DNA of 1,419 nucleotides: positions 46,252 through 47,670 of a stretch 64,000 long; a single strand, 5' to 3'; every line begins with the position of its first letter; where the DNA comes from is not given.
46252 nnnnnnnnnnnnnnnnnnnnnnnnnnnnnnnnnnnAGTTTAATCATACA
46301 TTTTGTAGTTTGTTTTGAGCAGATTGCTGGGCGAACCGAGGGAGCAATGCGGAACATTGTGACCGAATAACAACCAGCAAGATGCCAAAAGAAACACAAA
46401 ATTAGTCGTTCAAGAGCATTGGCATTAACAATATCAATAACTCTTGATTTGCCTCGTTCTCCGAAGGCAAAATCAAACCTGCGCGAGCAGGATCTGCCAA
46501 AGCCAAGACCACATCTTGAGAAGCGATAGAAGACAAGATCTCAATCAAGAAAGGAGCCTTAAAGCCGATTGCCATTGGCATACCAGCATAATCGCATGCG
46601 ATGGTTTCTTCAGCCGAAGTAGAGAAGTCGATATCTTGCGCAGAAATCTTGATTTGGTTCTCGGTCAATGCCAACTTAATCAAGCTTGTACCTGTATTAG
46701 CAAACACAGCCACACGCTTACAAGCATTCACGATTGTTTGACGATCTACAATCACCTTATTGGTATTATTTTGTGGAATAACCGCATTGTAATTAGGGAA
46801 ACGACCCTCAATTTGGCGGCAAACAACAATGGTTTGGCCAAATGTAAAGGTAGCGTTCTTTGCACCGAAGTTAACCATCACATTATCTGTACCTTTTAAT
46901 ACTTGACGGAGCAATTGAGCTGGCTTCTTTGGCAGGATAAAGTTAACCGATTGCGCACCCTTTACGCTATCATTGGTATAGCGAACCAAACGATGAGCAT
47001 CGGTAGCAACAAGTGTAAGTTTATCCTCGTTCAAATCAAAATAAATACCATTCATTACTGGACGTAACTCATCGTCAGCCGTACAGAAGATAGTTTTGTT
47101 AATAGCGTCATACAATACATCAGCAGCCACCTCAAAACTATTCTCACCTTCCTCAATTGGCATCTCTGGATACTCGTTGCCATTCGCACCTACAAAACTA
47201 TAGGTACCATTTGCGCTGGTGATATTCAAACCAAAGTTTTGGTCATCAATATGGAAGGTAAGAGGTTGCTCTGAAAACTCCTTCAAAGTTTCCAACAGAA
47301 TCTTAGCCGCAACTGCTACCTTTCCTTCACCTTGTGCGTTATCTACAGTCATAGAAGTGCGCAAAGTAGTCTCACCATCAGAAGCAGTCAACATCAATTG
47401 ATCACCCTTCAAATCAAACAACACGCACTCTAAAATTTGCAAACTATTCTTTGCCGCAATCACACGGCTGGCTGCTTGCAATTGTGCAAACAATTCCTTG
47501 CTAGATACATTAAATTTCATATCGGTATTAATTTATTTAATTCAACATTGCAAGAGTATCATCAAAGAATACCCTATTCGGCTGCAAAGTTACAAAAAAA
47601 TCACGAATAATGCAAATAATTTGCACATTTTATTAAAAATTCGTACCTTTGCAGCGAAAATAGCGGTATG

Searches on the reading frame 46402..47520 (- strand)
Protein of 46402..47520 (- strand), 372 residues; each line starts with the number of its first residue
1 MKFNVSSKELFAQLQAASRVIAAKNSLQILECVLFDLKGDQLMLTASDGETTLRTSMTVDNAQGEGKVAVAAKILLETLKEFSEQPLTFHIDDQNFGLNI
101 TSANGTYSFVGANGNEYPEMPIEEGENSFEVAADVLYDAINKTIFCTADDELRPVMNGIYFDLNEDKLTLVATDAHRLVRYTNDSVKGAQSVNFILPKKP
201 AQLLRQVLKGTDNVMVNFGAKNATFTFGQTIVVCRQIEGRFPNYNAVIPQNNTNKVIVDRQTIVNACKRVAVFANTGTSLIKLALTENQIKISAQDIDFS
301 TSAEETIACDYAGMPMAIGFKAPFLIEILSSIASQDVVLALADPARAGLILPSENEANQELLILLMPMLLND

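Call 70: search_protein_families(library=pfam, max_evalue=0.00001, proteins=[window:46402-47520:-])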
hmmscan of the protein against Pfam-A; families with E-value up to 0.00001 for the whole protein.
window:46402-47520:- (372 aa): 3 families
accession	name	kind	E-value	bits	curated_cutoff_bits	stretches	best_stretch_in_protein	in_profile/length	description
PF02767.21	DNA_pol3_beta_2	-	1.2e-30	106.6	27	1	131-243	2-116/116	DNA polymerase III beta subunit, central domain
PF00712.24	DNA_pol3_beta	-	5.5e-25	88.3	24.4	1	1-121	1-120/120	DNA polymerase III beta subunit, N-terminal domain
PF02768.20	DNA_pol3_beta_3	-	9.2e-23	80.8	27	1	247-361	3-116/121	DNA polymerase III beta subunit, C-terminal domain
